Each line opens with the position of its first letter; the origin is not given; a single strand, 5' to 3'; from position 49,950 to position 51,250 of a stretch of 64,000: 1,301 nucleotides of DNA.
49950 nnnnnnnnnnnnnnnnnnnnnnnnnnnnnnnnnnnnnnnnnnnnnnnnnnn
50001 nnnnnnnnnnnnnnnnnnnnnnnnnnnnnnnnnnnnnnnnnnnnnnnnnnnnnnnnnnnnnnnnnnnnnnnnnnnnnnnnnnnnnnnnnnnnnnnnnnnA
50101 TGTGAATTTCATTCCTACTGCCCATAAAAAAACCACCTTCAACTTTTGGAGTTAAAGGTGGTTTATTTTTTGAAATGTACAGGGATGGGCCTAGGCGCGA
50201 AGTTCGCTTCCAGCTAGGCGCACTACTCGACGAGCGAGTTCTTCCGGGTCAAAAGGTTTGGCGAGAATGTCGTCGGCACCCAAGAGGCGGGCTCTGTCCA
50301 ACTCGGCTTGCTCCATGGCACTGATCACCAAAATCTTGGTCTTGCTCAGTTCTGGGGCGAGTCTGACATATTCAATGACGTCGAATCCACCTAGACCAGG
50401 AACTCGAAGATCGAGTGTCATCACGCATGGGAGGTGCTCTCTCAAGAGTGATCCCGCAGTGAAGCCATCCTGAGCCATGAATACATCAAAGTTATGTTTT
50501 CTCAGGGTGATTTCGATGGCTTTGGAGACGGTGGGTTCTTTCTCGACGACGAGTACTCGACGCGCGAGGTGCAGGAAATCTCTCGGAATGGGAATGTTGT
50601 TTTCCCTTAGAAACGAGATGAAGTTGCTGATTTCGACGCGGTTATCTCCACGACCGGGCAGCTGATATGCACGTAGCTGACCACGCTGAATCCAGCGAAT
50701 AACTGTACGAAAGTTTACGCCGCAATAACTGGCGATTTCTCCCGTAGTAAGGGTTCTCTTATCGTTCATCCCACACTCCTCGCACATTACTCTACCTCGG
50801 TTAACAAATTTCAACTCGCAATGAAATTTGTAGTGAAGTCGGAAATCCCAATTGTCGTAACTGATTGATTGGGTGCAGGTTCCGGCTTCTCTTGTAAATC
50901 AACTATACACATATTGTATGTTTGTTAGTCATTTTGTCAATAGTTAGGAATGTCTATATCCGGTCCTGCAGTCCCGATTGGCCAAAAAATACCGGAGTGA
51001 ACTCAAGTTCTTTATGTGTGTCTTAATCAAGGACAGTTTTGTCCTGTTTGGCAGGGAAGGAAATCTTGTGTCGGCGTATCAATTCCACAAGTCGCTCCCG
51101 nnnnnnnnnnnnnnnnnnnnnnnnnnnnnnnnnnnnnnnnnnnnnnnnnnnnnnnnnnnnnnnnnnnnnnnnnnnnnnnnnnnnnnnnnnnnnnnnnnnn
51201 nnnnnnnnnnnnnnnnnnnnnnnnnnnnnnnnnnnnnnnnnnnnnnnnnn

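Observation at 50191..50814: Response regulator with inverted domain order (MerR/excisionase HTH first, receiver last) inside the secreted-protein island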

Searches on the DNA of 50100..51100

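Call 62: search_rna_families(source=window, start=50100, end=51100, threshold=evalue, max_evalue=1)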
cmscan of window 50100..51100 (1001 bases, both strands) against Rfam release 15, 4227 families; matches with E-value up to 1: 2.
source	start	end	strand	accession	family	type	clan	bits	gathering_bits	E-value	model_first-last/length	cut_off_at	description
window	50100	50170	+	RF00106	RNAI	Gene; antisense;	-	21.4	47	0.22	45-102/102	5'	RNAI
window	50910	50932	-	RF00617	cHP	Cis-reg;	CL00129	17.8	40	0.98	1-45/45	no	Flavivirus capsid hairpin cHP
